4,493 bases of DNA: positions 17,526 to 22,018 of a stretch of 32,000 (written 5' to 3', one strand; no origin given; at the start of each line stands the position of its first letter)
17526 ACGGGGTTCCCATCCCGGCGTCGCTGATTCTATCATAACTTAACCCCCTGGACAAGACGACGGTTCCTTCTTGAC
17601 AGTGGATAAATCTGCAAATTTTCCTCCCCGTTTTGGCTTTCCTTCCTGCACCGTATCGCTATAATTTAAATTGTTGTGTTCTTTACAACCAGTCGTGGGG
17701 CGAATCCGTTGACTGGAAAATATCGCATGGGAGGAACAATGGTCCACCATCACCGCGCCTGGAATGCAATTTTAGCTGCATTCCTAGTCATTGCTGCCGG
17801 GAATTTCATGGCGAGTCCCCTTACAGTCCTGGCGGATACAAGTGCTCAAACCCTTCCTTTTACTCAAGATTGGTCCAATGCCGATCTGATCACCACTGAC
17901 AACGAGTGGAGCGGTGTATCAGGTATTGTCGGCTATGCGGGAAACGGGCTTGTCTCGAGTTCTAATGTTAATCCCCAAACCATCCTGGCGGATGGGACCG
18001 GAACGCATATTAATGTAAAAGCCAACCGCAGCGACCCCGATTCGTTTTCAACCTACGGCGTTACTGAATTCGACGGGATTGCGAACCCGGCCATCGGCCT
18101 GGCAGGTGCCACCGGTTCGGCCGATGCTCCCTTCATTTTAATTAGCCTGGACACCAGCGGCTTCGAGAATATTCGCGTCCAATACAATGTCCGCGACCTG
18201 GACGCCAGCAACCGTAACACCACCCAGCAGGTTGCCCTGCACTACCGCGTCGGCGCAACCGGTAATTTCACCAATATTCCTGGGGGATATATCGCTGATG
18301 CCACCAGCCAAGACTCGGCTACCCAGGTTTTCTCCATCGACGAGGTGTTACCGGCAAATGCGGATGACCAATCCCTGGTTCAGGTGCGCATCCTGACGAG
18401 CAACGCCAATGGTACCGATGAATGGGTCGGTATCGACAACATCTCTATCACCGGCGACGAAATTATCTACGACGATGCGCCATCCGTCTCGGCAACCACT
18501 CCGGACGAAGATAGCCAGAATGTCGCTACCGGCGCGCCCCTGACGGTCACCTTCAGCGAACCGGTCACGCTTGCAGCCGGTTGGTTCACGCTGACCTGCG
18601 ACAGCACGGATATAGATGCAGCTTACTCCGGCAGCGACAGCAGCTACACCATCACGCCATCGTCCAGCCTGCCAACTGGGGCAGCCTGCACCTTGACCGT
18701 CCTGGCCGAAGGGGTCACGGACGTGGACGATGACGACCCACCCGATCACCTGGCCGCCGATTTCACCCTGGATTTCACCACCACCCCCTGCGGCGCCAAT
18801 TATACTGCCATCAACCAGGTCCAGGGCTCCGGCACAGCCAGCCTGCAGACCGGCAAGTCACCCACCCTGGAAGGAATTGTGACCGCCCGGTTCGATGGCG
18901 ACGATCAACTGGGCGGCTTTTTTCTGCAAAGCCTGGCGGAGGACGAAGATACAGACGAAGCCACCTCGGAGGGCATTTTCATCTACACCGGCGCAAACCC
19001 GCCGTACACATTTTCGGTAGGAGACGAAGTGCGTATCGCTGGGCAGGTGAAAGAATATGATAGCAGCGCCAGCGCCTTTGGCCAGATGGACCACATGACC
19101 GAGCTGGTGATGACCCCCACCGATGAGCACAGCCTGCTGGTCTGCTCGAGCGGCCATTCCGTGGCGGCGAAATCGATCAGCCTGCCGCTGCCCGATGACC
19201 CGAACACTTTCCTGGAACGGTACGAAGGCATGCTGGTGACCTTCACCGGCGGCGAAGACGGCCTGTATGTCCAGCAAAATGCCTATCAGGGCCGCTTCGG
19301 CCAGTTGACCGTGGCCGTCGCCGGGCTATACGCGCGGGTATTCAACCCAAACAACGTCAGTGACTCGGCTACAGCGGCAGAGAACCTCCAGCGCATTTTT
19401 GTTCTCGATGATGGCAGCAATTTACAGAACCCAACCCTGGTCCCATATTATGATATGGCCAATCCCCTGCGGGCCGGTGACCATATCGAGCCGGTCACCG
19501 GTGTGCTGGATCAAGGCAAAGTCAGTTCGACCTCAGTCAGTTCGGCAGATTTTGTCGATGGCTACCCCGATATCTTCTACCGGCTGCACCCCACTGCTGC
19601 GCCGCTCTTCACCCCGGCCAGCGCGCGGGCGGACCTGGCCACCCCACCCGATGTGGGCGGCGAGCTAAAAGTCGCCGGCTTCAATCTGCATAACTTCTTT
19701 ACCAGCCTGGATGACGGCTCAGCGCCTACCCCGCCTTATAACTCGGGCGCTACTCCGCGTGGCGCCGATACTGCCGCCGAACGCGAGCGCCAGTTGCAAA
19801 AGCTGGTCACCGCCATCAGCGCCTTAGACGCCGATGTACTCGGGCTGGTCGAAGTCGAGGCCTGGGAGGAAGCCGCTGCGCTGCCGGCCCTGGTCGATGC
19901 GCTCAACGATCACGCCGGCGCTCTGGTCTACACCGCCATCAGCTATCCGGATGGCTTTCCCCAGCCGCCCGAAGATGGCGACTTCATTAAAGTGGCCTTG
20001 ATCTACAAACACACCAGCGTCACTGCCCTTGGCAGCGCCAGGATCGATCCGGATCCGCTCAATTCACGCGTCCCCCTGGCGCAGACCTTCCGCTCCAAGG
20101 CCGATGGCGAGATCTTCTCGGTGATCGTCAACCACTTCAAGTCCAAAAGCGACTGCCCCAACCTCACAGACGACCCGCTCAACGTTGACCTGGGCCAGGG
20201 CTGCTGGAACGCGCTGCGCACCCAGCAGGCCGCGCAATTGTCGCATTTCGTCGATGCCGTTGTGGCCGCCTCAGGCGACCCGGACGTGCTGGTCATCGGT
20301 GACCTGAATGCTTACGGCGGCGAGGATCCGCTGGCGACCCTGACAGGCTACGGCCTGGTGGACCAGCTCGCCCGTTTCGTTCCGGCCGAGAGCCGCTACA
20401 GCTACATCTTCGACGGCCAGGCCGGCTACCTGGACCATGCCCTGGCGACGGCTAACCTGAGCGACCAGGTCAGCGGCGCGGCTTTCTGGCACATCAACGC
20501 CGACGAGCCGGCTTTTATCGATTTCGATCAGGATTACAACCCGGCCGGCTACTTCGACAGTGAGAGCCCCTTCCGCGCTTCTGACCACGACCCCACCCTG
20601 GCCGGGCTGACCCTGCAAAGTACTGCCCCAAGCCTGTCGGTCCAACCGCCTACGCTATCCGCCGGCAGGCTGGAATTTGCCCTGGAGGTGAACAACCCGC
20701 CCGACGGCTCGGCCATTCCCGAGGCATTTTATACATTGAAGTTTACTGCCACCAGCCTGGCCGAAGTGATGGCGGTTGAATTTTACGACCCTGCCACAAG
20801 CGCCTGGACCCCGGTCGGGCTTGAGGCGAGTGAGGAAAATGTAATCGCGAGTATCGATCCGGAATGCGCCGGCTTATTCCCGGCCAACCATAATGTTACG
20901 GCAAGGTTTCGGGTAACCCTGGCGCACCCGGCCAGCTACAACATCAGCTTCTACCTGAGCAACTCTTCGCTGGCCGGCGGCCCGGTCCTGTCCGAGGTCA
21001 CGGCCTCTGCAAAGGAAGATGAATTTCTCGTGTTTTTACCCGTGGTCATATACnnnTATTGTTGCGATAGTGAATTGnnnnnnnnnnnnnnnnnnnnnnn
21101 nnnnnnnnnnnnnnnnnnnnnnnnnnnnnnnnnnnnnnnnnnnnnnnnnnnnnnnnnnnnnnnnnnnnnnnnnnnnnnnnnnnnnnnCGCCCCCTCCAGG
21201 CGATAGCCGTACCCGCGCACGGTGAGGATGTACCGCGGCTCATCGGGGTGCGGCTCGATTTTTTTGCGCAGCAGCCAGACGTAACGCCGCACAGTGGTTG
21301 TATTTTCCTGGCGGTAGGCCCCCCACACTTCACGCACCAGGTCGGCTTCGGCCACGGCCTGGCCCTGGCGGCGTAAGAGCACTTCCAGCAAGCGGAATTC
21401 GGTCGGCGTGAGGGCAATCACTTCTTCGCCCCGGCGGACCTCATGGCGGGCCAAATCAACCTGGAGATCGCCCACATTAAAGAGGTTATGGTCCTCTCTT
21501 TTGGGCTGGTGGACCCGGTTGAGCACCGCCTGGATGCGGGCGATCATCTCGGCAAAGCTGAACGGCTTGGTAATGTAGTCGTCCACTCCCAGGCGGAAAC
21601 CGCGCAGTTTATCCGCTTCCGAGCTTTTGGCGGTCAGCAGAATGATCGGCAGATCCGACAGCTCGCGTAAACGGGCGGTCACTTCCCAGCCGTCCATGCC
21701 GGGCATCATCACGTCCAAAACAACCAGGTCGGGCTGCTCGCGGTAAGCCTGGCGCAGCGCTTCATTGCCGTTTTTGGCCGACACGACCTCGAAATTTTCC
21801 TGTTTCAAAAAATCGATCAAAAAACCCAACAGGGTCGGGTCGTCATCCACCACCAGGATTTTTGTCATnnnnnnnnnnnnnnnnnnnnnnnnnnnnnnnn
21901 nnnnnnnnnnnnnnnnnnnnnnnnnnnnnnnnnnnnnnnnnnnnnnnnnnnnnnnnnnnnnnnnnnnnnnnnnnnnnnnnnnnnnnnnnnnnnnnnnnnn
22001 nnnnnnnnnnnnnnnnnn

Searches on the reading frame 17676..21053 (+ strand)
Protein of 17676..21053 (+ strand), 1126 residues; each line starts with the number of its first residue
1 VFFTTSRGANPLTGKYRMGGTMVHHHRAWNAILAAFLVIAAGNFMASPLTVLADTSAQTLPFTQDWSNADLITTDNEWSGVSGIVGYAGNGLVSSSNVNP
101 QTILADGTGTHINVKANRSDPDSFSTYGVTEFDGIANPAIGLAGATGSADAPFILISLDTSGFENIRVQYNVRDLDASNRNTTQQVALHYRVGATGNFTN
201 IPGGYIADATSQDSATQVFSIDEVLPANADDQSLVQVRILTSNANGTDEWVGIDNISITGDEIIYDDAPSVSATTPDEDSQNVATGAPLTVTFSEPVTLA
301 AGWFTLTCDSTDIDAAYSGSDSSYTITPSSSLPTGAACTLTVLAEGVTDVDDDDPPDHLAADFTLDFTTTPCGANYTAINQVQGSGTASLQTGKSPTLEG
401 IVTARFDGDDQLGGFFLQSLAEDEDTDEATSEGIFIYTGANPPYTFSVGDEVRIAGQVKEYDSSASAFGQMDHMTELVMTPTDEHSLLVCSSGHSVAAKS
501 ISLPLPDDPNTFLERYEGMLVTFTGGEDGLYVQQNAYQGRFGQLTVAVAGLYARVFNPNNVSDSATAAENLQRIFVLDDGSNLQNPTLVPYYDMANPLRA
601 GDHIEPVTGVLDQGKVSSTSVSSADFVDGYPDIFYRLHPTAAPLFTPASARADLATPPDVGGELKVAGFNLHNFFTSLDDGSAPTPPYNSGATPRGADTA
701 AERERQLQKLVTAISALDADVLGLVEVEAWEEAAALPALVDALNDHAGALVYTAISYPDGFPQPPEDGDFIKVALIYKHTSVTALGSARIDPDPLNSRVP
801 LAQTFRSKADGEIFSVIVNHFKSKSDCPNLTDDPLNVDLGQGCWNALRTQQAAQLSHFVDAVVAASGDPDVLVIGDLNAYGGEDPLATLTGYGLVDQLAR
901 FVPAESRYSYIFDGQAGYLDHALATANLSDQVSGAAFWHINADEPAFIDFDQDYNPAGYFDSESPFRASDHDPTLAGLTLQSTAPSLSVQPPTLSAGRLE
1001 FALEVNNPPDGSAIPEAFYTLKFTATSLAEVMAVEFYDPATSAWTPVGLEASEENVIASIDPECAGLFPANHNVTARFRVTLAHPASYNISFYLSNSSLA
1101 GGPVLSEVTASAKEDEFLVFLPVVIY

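Call 32: search_protein_families(library=pfam, proteins=[window:17676-21053:+], max_evalue=0.001)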
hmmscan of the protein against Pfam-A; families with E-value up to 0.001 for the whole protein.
window:17676-21053:+ (1126 aa): 3 families
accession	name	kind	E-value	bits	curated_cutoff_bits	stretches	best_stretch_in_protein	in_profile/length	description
PF13205.12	Big_5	-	2.9e-12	47.7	23.6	1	267-369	3-105/105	Bacterial Ig-like domain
PF03372.29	Exo_endo_phos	-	3.2e-12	47.1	24.5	1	697-971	9-225/225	Endonuclease/Exonuclease/phosphatase family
PF19580.5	Exo_endo_phos_3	-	6.5e-05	22.5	27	1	666-879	2-196/311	Endonuclease/Exonuclease/phosphatase family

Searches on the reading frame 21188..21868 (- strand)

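Call 32: search_protein_families(library=pfam, proteins=[window:21188-21868:-], max_evalue=0.001)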
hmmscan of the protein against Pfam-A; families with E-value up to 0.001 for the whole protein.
window:21188-21868:- (227 aa): 2 families
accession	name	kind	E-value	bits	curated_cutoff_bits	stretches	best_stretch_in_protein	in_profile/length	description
PF00072.30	Response_reg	-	8e-33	113.4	30.2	1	4-113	1-111/111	Response regulator receiver domain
PF00486.34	Trans_reg_C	-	5.4e-23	81.3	26.2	1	149-224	2-77/77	Transcriptional regulatory protein, C terminal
